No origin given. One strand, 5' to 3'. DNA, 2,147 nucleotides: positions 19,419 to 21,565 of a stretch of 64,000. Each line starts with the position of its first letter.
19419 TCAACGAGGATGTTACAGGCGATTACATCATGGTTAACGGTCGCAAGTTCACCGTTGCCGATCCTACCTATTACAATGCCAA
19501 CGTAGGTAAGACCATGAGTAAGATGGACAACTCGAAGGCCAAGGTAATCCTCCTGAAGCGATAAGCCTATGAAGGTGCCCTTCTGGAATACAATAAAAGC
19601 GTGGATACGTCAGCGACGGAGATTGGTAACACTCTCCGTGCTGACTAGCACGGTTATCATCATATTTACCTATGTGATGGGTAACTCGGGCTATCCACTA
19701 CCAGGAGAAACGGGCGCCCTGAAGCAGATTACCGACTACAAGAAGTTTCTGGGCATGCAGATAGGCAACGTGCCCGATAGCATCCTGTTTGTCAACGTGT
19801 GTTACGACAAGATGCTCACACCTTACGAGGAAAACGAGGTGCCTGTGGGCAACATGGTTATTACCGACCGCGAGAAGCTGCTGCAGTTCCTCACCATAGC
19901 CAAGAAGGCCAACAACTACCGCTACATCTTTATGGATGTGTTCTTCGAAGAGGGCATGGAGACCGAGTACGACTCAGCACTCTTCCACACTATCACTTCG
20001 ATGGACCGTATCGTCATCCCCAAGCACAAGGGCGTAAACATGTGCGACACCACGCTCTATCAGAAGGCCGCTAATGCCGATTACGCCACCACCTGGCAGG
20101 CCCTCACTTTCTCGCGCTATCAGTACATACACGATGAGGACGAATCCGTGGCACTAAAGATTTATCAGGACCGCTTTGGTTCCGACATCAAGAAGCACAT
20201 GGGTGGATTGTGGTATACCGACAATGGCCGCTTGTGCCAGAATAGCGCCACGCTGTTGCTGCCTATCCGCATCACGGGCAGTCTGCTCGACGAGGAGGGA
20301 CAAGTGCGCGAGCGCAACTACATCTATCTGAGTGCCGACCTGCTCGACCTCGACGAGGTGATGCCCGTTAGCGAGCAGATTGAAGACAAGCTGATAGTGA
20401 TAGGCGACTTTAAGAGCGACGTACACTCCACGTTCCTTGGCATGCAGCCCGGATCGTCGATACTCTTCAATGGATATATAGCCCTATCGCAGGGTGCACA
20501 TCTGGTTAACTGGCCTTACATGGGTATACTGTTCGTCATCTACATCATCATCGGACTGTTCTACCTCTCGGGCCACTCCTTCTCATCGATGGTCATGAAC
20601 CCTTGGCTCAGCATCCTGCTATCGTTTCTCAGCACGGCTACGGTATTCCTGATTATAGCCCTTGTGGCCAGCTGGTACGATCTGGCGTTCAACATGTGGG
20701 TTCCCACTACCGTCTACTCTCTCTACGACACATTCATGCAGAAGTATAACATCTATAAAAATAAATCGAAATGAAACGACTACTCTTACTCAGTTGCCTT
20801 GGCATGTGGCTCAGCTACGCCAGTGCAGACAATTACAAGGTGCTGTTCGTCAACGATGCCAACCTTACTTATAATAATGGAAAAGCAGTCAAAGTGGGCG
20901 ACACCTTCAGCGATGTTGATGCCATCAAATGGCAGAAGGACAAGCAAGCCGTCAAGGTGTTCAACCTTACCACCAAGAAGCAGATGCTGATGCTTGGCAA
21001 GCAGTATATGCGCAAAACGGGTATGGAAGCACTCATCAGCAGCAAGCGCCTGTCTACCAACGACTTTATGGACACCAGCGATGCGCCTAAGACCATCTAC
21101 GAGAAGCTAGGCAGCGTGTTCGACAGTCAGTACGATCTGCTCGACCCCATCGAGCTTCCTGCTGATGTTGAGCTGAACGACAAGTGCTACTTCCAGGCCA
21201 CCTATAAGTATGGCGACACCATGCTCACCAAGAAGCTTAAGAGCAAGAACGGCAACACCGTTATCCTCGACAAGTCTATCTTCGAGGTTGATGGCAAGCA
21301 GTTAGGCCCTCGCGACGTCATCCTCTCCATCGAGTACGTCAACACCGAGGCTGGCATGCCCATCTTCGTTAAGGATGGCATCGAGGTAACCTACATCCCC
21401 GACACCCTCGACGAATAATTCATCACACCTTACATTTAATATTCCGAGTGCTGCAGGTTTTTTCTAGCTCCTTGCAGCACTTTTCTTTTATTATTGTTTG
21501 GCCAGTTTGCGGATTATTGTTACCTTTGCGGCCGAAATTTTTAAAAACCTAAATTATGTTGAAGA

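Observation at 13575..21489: Uncharacterised seven-gene cell-envelope operon (best candidate for an undescribed system)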

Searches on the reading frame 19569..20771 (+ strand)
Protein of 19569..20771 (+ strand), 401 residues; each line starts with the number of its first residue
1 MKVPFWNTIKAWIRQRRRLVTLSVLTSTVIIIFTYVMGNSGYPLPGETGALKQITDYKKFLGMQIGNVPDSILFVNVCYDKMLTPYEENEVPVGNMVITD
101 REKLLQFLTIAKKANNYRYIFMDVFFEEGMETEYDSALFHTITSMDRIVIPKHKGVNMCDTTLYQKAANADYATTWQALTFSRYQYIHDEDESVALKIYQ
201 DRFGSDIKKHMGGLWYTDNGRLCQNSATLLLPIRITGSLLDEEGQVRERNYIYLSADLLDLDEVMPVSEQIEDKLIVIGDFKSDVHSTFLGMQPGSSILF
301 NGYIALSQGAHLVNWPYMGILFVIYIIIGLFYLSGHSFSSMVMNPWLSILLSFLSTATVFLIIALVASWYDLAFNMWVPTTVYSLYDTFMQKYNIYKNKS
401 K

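Call 3: search_protein_families(library=pfam, proteins=[window:19569-20771:+], max_evalue=1)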
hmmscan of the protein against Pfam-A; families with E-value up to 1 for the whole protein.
window:19569-20771:+ (401 aa): 0 families

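Call 4: search_protein_families(library=ncbifam, proteins=[window:19569-20771:+], max_evalue=1)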
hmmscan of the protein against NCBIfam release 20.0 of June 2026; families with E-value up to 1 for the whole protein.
window:19569-20771:+ (401 aa): 0 families

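Call 9: search_protein_families(library=padloc, proteins=[window:19569-20771:+], max_evalue=0.1)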
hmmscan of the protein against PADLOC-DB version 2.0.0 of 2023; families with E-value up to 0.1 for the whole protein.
window:19569-20771:+ (401 aa): 0 families

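Call 10: find_homologous_proteins(query=window:19569-20771:+)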
Query window:19569-20771:+ (401 aa): 194 proteins with E <= 0.001 among 5585 candidates; the best 120 are listed.
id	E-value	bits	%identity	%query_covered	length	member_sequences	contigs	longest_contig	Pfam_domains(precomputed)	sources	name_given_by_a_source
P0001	9.4e-258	873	95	100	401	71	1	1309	-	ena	-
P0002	2.6e-253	858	94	100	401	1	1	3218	-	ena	-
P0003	3.7e-253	858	93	100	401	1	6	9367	-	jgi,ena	jgi:hypothetical protein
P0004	4.9e-253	857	94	100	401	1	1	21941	-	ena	-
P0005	6.8e-253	857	93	100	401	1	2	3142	-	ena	-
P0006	6.9e-253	857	93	100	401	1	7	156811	-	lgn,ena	-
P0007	8.1e-253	857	93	100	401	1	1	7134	-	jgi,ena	jgi:hypothetical protein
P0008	1.2e-252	856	92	100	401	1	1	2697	-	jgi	-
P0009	1.4e-252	856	93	100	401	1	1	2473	-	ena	-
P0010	4.1e-252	854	93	100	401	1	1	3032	-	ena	-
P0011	5.8e-252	854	93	100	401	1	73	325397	-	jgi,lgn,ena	jgi:hypothetical protein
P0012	5.9e-252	854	93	100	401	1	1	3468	-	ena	-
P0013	9.4e-252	853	93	100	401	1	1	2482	-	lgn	-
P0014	9.9e-252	853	93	100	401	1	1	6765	-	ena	-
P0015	1.2e-251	853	93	100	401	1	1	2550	-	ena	-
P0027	7.8e-251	850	93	100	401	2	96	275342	-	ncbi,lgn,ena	-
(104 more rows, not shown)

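Call 12: find_related_loci(query=A1, collection=genome_contigs, flank=10000)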
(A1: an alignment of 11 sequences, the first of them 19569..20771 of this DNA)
Query A1 (401 aa) in genome_contigs; peptide patterns used: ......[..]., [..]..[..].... (x = any residue, [..] = any of these).
53 stretches matched a pattern; 21 encode a relative of the query (tblastn E <= 1e-3); 19 distinct loci.
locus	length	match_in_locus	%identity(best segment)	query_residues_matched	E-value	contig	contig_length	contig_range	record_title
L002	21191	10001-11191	95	5-401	0e+0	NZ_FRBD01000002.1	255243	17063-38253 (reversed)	Xylanibacter ruminicola strain KHT3, whole genome shotgun sequence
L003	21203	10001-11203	94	1-401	0e+0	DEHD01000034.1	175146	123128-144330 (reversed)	MAG TPA_asm: Prevotella sp. UBA2809 UBA2809_contig_209, whole genome shotgun sequence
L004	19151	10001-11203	94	1-401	0e+0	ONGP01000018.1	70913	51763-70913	uncultured Prevotella sp. isolate RUG295 genome assembly, contig: scaffold_520, whole genome shotgun sequence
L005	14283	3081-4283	93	1-401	0e+0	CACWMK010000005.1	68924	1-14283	MAG: uncultured Prevotellaceae bacterium isolate RUG10713 genome assembly, contig: RUG10713_asm_5, whole genome shotgun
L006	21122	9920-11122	93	1-401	0e+0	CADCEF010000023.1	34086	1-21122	MAG: uncultured Prevotella sp. isolate RUG14568 genome assembly, contig: RUG14568_asm_23, whole genome shotgun sequence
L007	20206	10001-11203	93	1-401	0e+0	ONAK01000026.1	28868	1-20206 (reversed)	uncultured Prevotella sp. isolate RUG126 genome assembly, contig: scaffold_684, whole genome shotgun sequence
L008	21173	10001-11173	93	1-391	0e+0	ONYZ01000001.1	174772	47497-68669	uncultured Prevotella sp. isolate RUG765 genome assembly, contig: scaffold_10, whole genome shotgun sequence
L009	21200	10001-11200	86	1-401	0e+0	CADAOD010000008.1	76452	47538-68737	MAG: uncultured Prevotellaceae bacterium isolate RUG13469 genome assembly, contig: RUG13469_asm_8, whole genome shotgun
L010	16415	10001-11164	87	6-391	0e+0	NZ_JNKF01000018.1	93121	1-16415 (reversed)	Prevotella sp. P6B1 T495DRAFT_scaffold00009.9_C, whole genome shotgun sequence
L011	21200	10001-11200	86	1-401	0e+0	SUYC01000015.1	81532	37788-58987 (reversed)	MAG: Xylanibacter ruminicola isolate SIG140 NODE_505_length_81532_cov_124.602210, whole genome shotgun sequence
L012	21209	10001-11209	62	3-401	2e-173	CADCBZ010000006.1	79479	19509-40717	MAG: uncultured Prevotellaceae bacterium isolate RUG14503 genome assembly, contig: RUG14503_asm_6, whole genome shotgun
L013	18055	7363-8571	61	3-401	7e-172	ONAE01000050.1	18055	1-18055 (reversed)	uncultured Prevotella sp. isolate RUG116 genome assembly, contig: scaffold_1298, whole genome shotgun sequence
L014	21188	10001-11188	61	8-399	5e-171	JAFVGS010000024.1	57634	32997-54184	MAG: Prevotella sp. isolate RGIG5155 Sheep_Abomasum-5__c620, whole genome shotgun sequence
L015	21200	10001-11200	60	5-400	6e-170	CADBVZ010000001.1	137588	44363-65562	MAG: uncultured Prevotella sp. isolate RUG14357 genome assembly, contig: RUG14357_asm_1, whole genome shotgun sequence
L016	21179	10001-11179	61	12-400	2e-168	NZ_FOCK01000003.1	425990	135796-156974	Prevotella sp. ne3005, whole genome shotgun sequence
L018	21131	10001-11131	57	27-400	1e-145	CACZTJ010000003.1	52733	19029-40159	MAG: uncultured Prevotellaceae bacterium isolate RUG12938 genome assembly, contig: RUG12938_asm_3, whole genome shotgun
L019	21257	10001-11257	52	1-401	5e-142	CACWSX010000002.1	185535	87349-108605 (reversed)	MAG: uncultured Prevotellaceae bacterium isolate RUG10880 genome assembly, contig: RUG10880_asm_2, whole genome shotgun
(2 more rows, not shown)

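Call 16: search_protein_families(library=pfam, proteins=[L009:11978-12502:+, L009:12519-13400:+, L009:13443-14360:+, L009:14428-15936:+, L014:6903-8585:+, L014:8629-9450:+, L014:9458-9982:+, L019:8085-9458:+, L019:9493-9993:+, L018:2640-4595:+], max_evalue=0.1)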
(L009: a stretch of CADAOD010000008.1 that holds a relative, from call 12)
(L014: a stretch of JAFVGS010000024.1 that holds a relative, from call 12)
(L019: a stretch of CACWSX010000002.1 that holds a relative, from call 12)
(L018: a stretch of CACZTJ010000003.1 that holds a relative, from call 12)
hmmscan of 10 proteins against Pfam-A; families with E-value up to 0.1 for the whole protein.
L009:11978-12502:+ (175 aa): 3 families
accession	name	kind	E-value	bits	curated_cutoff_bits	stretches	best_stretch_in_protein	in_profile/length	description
PF21825.2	crAss001_48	-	0.039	14.3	24.8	0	44-80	5-40/61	crAss001_48 related protein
PF02169.21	LPP20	-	0.042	14.7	25.9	1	73-141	8-72/97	LPP20 lipoprotein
PF14336.11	GLUCM-like_C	-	0.055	13.4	27.9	1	19-114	68-161/291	D-glutamate cyclase-like, C-terminal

L009:12519-13400:+ (294 aa): 1 family
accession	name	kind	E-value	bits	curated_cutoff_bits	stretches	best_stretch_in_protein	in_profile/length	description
PF14326.11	DUF4384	-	4.3e-06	27.2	27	1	158-242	4-81/81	Domain of unknown function (DUF4384)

L009:13443-14360:+ (306 aa): 0 families

L009:14428-15936:+ (503 aa): 5 families
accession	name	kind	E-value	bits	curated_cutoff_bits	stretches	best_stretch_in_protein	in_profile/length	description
PF13306.12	LRR_5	-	3.7e-24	85.5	27.7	1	75-189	13-126/127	BspA type Leucine rich repeat region (6 copies)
PF00656.27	Peptidase_C14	-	5.1e-19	69.3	21.4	1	259-490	3-225/233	Caspase domain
PF13855.12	LRR_8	-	0.013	15.7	27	0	85-127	14-56/61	Leucine rich repeat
PF10102.14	DUF2341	-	0.08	13.8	23.4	0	318-357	32-73/84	Domain of unknown function (DUF2341)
PF17189.10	Glyco_hydro_30C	-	0.086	13.4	22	0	240-279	10-46/65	Glycosyl hydrolase family 30 beta sandwich domain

L014:6903-8585:+ (561 aa): 3 families
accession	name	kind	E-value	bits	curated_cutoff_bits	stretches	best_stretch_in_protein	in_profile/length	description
PF03781.23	FGE-sulfatase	-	9.1e-40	137.4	23.3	1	345-557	4-254/255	Sulfatase-modifying factor enzyme 1-like domain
PF00656.27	Peptidase_C14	-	4.9e-20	72.7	21.4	1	41-274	4-227/233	Caspase domain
PF14538.11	Raptor_N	-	0.055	13.7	27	1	99-129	75-105/151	Raptor N-terminal CASPase like domain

L014:8629-9450:+ (274 aa): 1 family
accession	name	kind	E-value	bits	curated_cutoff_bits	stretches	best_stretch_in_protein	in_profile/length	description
PF21111.3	CDI_toxin_EC869_like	-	0.045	14.4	27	0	66-121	7-60/123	CDI toxin restriction endonuclease-like domain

L014:9458-9982:+ (175 aa): 0 families

L019:8085-9458:+ (458 aa): 3 families
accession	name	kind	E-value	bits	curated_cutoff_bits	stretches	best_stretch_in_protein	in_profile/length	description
PF00656.27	Peptidase_C14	-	4.8e-24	85.8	21.4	1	40-267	3-225/233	Caspase domain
PF08238.18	Sel1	-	2.2e-05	25.2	30.7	0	367-401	2-36/36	Sel1 repeat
PF23310.1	TPR_27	-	6.5e-05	23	27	1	389-435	15-63/110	Plant tetratrico peptide repeats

L019:9493-9993:+ (167 aa): 0 families

L018:2640-4595:+ (652 aa): 3 families
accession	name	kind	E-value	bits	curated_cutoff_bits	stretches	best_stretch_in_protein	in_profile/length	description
PF00656.27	Peptidase_C14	-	1e-19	71.6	21.4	1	410-638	3-227/233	Caspase domain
PF19461.4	DUF5998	-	0.033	14.3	25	0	131-180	3-52/179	Family of unknown function (DUF5998)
PF14538.11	Raptor_N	-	0.039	14.2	27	0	465-496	75-107/151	Raptor N-terminal CASPase like domain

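Call 44: search_protein_families(library=pfam, proteins=[L012:17938-19446:-, L012:15520-16752:+, L009:13443-14360:+, L012:20362-21141:+], max_evalue=1)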
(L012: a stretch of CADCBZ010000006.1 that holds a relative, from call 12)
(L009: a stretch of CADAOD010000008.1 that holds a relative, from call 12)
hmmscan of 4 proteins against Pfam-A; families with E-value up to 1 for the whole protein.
L012:17938-19446:- (502 aa): 0 families

L012:15520-16752:+ (411 aa): 1 family
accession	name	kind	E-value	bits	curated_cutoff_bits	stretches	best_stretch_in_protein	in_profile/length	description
PF04722.18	Ssu72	-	0.032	14.2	25.3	1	77-170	59-136/189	Ssu72-like protein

L009:13443-14360:+ (306 aa): 1 family
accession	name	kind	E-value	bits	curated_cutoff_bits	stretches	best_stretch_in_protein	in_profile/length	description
PF20230.4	DUF6588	-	0.26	10.8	27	1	130-196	246-299/319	Family of unknown function (DUF6588)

L012:20362-21141:+ (260 aa): 3 families
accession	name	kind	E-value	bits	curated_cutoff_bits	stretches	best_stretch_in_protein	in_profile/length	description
PF21522.3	MreB-like_C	-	0.012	16.6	27.8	1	114-173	48-106/123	Archaeal actin homologue MreB-like, C-terminal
PF19848.4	DUF6323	-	0.069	13.3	30.6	1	148-200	35-88/127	Family of unknown function (DUF6323)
PF04082.23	Fungal_trans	-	0.2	11.1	23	0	3-37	37-73/262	Fungal specific transcription factor domain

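Call 65: search_protein_families(library=pfam, alignment_id=A1, max_evalue=1)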
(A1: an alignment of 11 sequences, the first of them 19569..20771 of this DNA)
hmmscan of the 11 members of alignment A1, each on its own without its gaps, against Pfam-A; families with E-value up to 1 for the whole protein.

A. member 1, window:19569-20771:+ (401 aa): 0 families

B. families by the number of members that match (of 11 scanned): 6 families
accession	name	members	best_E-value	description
PF05421.16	DUF751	2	0.02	Protein of unknown function (DUF751)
PF05226.16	CHASE2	1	1.6e-06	CHASE2 domain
PF20176.3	DUF6541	1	0.026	Family of unknown function (DUF6541)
PF20221.3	DUF6580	1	0.21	Family of unknown function (DUF6580)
PF00361.26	Proton_antipo_M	1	0.29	NADH:quinone oxidoreductase/Mrp antiporter, TM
PF09125.15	COX2-transmemb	1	0.78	Cytochrome C oxidase subunit II, transmembrane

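Call 84: search_solved_structures(query=A1, max_evalue=10)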
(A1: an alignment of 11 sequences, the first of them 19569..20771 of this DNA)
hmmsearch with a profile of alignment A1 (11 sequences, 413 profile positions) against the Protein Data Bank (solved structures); distinct sequences matched with E-value up to 10: 3.
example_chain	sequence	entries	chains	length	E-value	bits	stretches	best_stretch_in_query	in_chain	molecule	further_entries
1yop_A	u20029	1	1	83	0.66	11.8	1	33-89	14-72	Kti11p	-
1yws_A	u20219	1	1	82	0.78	11.5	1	35-89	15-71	protein YBL071w-A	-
5ax2_A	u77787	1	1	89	0.79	11.5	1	33-89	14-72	Diphthamide biosynthesis protein 3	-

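Call 93: find_encoding_contigs(protein=window:19569-20771:+, flank=8000, max_places=3)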
Protein window:19569-20771:+ (401 aa): no gene with exactly this product is on record in the collection.

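Call 95: find_encoding_contigs(protein=P0027, flank=8000, max_places=3)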
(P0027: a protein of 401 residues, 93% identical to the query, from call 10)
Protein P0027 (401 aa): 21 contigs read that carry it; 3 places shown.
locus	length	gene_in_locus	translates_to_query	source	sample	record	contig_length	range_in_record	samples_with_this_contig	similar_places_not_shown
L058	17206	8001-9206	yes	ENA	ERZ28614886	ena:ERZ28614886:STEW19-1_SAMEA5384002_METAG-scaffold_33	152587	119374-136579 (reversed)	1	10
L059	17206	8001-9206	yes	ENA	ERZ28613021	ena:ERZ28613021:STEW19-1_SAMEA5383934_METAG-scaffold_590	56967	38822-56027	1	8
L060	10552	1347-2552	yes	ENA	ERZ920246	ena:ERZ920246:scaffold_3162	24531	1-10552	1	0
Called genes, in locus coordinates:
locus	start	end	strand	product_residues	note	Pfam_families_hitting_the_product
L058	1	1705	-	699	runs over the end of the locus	PF07228:SpoIIE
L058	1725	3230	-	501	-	PF02550:AcetylCoA_hydro, PF13336:AcetylCoA_hyd_C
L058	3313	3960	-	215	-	PF03006:HlyIII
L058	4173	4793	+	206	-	-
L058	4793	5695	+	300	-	-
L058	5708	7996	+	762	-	-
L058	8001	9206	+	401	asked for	-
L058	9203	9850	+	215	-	-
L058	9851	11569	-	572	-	PF00497:SBP_bac_3, PF00512:HisKA, PF02518:HATPase_c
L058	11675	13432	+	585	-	PF03629:SASA, PF02018:CBM_4_9 (faint)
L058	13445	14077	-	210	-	PF09234:DUF1963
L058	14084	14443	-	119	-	-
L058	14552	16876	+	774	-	PF08305:NPCBM (faint)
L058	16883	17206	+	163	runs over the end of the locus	PF08239:SH3_3 (faint)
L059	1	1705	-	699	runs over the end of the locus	PF07228:SpoIIE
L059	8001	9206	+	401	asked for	-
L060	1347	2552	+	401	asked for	-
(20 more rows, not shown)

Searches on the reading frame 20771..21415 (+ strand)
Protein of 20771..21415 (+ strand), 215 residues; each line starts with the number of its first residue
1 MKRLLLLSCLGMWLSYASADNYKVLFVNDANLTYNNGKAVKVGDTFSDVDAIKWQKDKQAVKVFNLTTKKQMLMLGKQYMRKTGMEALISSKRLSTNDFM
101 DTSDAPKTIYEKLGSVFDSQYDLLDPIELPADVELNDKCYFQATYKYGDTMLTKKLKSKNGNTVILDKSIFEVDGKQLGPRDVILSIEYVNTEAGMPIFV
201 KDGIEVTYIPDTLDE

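Call 3: search_protein_families(library=pfam, proteins=[window:20771-21415:+], max_evalue=1)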
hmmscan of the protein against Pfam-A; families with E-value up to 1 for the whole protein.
window:20771-21415:+ (215 aa): 2 families
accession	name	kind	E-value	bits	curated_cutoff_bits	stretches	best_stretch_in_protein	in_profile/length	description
PF18277.6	AbrB_C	-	0.12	12.5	22.8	0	176-188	13-25/37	AbrB C-terminal domain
PF19881.4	DUF6354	-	0.17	12.7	25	1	39-102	8-70/115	Family of unknown function (DUF6354)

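Call 4: search_protein_families(library=ncbifam, proteins=[window:20771-21415:+], max_evalue=1)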
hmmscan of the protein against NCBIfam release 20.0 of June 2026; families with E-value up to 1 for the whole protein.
window:20771-21415:+ (215 aa): 0 families

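Call 9: search_protein_families(library=padloc, proteins=[window:20771-21415:+], max_evalue=0.1)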
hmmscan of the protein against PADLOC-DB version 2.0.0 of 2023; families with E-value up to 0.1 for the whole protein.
window:20771-21415:+ (215 aa): 0 families

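Call 36: search_solved_structures(query=A3, max_evalue=10)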
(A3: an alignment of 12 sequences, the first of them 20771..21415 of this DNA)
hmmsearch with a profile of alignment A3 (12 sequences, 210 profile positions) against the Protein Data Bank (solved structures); distinct sequences matched with E-value up to 10: 1.
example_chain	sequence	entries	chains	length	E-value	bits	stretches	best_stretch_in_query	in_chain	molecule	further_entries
9kbt_A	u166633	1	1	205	0.99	12.3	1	25-59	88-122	Lysozyme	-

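Call 70: predict_structure(alignment_id=A3)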
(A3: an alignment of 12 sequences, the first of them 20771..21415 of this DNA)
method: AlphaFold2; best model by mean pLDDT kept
length: 215 residues; sequences in the alignment: 12
mean_pLDDT: 80.4   pTM: 0.68
mean pLDDT of the five models: 80.4, 79.3, 79.0, 68.5, 67.5
residues with pLDDT >= 90: 78; 70-90: 90; 50-70: 24; < 50: 23
segments of 3 or more residues with pLDDT < 50: 13-17, 88-102
pLDDT, mean of each block of 10 residues (from residue 1): 55 53 93 94 91 90 89 86 52 38 64 85 89 91 91 93 90 80 92 86 89 75
secondary structure, 60 per line:
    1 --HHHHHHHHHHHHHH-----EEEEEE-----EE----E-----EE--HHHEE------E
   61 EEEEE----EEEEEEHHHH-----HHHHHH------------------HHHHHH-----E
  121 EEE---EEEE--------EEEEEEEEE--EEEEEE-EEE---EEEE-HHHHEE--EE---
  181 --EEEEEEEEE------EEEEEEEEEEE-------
elements in order: H3-16 E22-27 E60-65 E70-75 H76-79 H85-90 H109-114 E120-123 E127-130 E139-147 E150-155 E157-159 E163-166 H168-171 E183-191 E198-208

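Call 73: fold_search(model_id=the predicted structure, library=pdb)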
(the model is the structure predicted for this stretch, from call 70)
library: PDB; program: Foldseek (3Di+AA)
matches with E <= 10: 1843; with E <= 0.001: 0
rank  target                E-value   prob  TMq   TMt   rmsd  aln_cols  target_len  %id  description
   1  5l5g_A                2.4e-03  0.91  0.25  0.08  19.5       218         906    8  Plexin A2 full extracellular region, domains 1 to 8 modeled, data to 10 angstrom (released 2016-07-06)
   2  6sws_A                3.0e-03  1.00  0.25  0.41   5.0        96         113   17  The DBB dimerization domain of B-cell adaptor for PI3K (BCAP) is required for down regulation of inflammatory signalli (released 2020-02-19)
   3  8gtd_M                4.4e-03  1.00  0.31  0.36   4.4       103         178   14  Cryo-EM model of the marine siphophage vB_DshS-R4C portal-adaptor complex (released 2023-07-12)
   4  5l5g_B                4.4e-03  0.85  0.25  0.09  19.3       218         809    8  Plexin A2 full extracellular region, domains 1 to 8 modeled, data to 10 angstrom (released 2016-07-06)
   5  8b6l_P                6.6e-03  0.84  0.28  0.12  20.9       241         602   10  Subtomogram average of the human Sec61-TRAP-OSTA-translocon (released 2022-12-07)
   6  5l5l_A                8.2e-03  0.72  0.24  0.07  19.5       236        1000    8  Plexin A4 full extracellular region, domains 1 to 8 modeled, data to 8 angstrom, spacegroup P2(1) (released 2016-07-06)
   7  4x9g_A                1.0e-02  0.57  0.22  0.15  16.7       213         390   10  Crystal structure of Dscam1 isoform 6.44, N-terminal four Ig domains (released 2015-12-16)
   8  9n9j_P2               1.1e-02  0.72  0.26  0.11  21.7       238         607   11  Structure of a GRP94 folding intermediate engaged with a CCDC134- and FKBP11-bound secretory translocon (released 2025-11-19)
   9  5l5g_C                1.1e-02  0.84  0.28  0.08  19.0       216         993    9  Plexin A2 full extracellular region, domains 1 to 8 modeled, data to 10 angstrom (released 2016-07-06)
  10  6sws_B                1.2e-02  0.99  0.26  0.43   4.7        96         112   14  The DBB dimerization domain of B-cell adaptor for PI3K (BCAP) is required for down regulation of inflammatory signalli (released 2020-02-19)
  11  5imk_A                1.2e-02  0.82  0.20  0.30   7.3       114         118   10  Nanobody targeting human Vsig4 in Spacegroup C2 (released 2017-01-11)
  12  3s9d_B                1.4e-02  0.63  0.23  0.26  19.7       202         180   14  binary complex between IFNa2 and IFNAR2 (released 2011-08-31)
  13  6grq_A                1.6e-02  0.57  0.22  0.11  17.8       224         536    8  Paired immunoglobulin-like receptor B (PirB) or Leukocyte immunoglobulin-like receptor subfamily B member 3 (LILRB3) f (released 2019-02-06)
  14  6grt_B                1.6e-02  0.47  0.22  0.10  17.9       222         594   10  Paired immunoglobulin-like receptor B (PirB) or Leukocyte immunoglobulin-like receptor subfamily B member 3 (LILRB3) f (released 2019-02-06)
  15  2e7l_B                1.7e-02  0.97  0.26  0.42   5.1       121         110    9  Structure of a high-affinity mutant of the 2C TCR in complex with Ld/QL9 (released 2007-04-24)
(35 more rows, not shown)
